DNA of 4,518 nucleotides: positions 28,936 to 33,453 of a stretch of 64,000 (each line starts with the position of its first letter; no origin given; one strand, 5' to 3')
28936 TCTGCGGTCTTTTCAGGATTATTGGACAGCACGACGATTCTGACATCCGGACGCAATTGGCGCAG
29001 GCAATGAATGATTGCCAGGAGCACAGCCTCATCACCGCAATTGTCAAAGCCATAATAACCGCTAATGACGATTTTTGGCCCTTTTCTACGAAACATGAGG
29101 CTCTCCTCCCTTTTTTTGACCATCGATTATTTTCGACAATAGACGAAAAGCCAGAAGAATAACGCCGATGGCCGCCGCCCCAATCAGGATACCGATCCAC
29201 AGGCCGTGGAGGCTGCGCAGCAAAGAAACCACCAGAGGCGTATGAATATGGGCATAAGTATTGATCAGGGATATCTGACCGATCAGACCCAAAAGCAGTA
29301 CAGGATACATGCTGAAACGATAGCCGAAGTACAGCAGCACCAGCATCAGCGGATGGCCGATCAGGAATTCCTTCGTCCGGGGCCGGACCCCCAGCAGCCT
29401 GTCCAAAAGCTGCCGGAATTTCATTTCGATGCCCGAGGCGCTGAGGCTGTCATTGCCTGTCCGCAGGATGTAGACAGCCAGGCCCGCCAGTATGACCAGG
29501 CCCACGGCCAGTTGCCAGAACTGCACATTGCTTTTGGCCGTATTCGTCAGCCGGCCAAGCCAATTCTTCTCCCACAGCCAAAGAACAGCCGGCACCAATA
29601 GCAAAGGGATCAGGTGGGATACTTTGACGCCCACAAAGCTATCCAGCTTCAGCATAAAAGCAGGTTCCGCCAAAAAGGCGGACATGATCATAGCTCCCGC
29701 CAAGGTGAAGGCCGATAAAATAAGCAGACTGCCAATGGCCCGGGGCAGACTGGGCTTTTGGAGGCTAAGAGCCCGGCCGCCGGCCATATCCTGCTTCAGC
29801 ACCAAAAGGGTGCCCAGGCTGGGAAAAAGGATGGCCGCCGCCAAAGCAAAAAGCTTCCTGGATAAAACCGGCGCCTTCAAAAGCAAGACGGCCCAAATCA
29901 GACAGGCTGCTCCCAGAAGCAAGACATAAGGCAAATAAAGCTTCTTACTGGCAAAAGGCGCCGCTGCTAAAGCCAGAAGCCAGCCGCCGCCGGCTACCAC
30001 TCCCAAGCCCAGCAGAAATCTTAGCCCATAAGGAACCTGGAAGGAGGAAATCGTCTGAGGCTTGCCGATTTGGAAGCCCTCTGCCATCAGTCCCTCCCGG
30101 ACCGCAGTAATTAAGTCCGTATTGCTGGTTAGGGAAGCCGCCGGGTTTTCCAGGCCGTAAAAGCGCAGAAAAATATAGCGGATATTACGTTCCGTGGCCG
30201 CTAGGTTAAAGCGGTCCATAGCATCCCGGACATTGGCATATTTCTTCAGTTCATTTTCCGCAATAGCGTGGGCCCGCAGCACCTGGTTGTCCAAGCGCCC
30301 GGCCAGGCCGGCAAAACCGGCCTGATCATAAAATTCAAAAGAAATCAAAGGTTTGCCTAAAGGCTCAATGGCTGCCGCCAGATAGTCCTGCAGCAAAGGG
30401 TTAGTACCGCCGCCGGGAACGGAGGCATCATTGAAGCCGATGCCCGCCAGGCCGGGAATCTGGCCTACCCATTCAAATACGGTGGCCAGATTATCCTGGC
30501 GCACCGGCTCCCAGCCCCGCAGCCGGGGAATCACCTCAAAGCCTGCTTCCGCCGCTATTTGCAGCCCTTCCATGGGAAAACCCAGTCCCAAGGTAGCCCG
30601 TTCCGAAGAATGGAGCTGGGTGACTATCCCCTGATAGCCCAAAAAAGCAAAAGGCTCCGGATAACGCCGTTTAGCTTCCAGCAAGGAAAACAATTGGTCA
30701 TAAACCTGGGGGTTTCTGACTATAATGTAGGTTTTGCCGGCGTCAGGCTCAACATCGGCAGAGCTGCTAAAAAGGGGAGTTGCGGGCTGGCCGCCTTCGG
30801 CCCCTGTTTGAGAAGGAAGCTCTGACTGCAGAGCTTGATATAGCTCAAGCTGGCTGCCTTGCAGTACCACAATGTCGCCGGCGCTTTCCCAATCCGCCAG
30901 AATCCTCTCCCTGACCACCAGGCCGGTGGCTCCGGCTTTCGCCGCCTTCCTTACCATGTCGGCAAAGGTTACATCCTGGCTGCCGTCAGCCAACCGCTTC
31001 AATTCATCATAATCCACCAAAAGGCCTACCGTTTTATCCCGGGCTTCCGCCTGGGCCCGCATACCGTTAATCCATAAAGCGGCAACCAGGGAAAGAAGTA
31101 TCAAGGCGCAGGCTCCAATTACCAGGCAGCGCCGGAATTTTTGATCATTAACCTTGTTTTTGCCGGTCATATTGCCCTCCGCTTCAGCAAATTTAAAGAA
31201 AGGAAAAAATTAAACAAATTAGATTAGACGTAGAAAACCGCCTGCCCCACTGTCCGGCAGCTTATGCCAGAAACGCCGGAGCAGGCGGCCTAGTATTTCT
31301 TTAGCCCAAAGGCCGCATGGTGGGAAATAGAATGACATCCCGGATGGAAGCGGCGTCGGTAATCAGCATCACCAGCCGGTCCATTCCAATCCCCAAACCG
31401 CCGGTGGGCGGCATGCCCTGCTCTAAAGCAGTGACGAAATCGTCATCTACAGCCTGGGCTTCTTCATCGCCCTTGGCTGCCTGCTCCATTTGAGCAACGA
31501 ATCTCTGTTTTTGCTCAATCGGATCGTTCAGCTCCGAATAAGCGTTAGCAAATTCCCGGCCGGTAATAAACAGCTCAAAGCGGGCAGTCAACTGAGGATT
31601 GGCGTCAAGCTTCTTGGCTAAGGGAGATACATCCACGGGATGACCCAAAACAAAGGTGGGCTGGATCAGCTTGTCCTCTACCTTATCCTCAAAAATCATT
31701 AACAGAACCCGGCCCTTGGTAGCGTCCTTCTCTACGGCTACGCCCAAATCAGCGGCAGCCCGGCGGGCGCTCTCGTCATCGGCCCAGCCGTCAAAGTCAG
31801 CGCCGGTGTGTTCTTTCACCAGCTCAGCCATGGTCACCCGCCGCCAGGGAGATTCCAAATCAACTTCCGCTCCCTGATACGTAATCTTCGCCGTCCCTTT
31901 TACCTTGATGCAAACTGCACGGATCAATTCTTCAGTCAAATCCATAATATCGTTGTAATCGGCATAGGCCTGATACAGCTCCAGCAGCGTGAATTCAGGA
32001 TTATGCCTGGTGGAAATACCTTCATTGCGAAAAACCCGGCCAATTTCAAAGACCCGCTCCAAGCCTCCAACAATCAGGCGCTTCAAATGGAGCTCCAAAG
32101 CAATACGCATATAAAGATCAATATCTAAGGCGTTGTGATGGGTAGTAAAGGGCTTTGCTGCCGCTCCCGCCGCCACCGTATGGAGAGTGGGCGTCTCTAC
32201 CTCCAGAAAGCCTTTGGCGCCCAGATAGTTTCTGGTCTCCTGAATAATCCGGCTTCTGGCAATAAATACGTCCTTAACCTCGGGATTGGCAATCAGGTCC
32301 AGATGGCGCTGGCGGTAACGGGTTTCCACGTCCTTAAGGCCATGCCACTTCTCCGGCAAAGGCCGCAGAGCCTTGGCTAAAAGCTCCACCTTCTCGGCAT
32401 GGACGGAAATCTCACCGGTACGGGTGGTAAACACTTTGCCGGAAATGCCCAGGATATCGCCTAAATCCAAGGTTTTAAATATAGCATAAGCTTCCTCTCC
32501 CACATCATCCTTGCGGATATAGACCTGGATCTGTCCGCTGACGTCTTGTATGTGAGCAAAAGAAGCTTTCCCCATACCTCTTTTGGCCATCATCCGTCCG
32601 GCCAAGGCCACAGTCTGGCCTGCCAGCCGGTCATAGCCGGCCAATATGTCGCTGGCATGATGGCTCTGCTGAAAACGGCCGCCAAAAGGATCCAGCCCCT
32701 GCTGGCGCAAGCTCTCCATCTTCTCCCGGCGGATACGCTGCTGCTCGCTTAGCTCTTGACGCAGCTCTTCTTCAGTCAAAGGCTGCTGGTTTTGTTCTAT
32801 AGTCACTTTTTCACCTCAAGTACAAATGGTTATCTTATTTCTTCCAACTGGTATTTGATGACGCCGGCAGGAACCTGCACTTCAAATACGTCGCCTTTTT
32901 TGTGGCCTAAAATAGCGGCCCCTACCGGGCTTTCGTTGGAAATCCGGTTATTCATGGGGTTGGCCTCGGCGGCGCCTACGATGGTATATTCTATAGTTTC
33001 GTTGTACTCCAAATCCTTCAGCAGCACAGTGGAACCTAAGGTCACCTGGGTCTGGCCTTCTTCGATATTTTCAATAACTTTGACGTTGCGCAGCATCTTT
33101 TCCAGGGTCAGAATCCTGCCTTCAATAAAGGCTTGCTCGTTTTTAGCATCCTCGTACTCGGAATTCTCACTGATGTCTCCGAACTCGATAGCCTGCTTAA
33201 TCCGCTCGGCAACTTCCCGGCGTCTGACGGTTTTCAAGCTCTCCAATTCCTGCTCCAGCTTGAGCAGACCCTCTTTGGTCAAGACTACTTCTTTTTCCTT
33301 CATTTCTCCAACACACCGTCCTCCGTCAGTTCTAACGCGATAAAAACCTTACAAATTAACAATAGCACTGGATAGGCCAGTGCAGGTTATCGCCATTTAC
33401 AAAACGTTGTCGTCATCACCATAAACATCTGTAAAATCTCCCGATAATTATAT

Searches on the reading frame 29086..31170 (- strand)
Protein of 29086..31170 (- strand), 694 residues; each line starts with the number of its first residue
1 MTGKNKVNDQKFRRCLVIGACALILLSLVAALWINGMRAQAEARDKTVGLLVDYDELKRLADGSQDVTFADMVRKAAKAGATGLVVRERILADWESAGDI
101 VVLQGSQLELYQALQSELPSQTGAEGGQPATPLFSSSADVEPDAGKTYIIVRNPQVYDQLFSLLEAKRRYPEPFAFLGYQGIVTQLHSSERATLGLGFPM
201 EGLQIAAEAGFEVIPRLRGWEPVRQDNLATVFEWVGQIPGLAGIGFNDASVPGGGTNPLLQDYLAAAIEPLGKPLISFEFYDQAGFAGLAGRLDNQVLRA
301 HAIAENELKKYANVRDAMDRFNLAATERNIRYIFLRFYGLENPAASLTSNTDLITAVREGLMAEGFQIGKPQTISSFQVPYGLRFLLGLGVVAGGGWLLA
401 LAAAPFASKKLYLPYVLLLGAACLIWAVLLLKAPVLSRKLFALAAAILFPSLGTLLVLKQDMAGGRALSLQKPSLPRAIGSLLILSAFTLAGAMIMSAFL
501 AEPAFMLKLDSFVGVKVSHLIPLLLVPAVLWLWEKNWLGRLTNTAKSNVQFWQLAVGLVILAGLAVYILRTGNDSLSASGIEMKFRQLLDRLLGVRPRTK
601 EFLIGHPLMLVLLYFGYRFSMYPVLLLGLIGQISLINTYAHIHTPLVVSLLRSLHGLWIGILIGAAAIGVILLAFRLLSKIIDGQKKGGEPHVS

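Call 58: search_protein_families(library=pfam, proteins=[window:29086-31170:-], max_evalue=0.00001)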
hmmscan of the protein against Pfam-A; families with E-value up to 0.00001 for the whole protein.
window:29086-31170:- (694 aa): 1 family
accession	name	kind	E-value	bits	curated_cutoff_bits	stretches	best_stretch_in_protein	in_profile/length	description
PF18949.5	DUF5693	-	3.9e-146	488.5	29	1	46-672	1-606/609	Family of unknown function (DUF5693)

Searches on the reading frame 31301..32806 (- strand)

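Call 58: search_protein_families(library=pfam, proteins=[window:31301-32806:-], max_evalue=0.00001)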
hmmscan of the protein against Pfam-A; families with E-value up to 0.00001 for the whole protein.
window:31301-32806:- (501 aa): 2 families
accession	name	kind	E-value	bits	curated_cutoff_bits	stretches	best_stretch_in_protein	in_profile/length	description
PF00152.25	tRNA-synt_2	-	6.2e-93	311.7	25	1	160-497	2-307/308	tRNA synthetases class II (D, K and N)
PF01336.31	tRNA_anti-codon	-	1.6e-19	70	27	1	66-143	1-75/75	OB-fold nucleic acid binding domain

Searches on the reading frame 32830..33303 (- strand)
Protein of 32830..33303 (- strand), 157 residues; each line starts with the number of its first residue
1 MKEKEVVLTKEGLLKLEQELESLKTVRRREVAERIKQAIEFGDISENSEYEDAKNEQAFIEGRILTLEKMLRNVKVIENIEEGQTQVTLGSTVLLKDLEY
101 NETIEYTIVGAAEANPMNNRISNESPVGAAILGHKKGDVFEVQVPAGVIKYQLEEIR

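Call 58: search_protein_families(library=pfam, proteins=[window:32830-33303:-], max_evalue=0.00001)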
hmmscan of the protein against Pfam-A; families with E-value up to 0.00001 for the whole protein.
window:32830-33303:- (157 aa): 2 families
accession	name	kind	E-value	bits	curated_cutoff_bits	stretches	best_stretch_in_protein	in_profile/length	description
PF03449.20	GreA_GreB_N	-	1.3e-28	99.4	24.5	1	7-76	2-71/71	Transcription elongation factor, N-terminal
PF01272.25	GreA_GreB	-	7.8e-25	87.1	26.9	1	85-156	4-75/77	Transcription elongation factor, GreA/GreB, C-term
